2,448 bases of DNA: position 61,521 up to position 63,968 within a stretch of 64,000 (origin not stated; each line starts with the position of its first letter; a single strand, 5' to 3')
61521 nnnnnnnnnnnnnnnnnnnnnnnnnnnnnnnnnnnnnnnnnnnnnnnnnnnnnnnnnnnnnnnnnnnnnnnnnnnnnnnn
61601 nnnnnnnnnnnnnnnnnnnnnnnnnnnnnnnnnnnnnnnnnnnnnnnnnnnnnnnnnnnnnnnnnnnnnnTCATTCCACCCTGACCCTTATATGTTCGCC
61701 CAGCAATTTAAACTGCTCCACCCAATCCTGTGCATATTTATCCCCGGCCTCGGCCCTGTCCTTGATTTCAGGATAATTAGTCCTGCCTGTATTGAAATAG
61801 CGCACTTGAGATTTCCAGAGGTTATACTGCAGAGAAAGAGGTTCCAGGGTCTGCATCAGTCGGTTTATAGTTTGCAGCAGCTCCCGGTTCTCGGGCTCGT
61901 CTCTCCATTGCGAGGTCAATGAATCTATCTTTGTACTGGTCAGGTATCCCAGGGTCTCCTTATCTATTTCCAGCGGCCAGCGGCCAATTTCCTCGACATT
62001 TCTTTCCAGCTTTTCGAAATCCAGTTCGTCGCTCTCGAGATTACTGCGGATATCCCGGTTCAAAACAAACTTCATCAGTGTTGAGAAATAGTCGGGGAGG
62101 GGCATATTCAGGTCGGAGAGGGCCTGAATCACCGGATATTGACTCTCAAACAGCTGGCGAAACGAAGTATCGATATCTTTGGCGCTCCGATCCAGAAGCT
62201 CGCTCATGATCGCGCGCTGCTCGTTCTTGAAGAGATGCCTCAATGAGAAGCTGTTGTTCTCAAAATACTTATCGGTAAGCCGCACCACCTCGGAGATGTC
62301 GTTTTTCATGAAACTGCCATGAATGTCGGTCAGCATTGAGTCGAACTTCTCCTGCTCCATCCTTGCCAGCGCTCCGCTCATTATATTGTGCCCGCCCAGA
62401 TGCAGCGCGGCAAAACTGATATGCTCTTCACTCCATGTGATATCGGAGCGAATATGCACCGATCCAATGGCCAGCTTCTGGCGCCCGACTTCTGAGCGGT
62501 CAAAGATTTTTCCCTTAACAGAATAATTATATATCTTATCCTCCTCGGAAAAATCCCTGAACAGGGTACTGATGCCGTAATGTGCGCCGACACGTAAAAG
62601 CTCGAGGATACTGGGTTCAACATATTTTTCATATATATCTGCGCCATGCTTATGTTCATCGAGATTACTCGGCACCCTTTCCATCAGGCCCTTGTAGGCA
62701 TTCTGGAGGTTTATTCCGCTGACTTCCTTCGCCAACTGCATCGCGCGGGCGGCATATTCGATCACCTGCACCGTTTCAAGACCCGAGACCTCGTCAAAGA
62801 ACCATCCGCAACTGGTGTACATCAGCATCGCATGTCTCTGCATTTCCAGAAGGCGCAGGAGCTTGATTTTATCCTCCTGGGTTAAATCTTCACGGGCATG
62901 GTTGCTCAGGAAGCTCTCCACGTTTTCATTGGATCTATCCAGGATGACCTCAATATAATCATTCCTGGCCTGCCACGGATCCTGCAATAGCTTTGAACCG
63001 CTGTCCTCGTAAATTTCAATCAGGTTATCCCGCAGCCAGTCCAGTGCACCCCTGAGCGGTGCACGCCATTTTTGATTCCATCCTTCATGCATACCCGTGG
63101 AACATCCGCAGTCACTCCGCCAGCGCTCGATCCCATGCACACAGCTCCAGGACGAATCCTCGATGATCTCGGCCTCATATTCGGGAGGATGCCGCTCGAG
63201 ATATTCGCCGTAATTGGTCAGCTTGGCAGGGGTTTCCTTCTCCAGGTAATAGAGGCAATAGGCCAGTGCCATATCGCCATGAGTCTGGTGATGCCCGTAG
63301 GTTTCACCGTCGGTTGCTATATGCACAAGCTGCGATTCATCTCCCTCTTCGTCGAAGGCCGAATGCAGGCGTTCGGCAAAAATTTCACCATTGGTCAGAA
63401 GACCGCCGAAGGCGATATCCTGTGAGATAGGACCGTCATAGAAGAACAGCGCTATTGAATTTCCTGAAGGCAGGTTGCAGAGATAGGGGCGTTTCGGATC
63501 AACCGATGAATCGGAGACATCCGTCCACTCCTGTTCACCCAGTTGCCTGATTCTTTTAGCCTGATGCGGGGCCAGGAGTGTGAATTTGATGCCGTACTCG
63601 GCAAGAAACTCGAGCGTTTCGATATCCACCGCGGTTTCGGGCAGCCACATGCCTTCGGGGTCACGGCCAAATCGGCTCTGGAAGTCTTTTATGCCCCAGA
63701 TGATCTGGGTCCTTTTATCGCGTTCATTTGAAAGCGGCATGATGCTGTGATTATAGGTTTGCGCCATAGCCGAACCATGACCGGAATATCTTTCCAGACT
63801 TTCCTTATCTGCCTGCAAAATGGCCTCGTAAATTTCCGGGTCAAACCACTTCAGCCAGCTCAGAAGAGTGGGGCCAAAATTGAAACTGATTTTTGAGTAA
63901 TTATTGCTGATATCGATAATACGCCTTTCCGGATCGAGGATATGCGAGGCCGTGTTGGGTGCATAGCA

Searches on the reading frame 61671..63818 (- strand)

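Call 24: search_protein_families(library=pfam, proteins=[window:61671-63818:-], max_evalue=0.001)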
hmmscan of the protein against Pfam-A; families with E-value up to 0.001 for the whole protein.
window:61671-63818:- (715 aa): 2 families
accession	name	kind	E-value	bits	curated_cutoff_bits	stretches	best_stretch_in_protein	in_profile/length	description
PF12055.13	DUF3536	-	2.9e-115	384.9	25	1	247-530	1-284/284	Domain of unknown function (DUF3536)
PF03065.20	Glyco_hydro_57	-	7.4e-25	88.3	21.2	1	12-215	100-287/291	Glycosyl hydrolase family 57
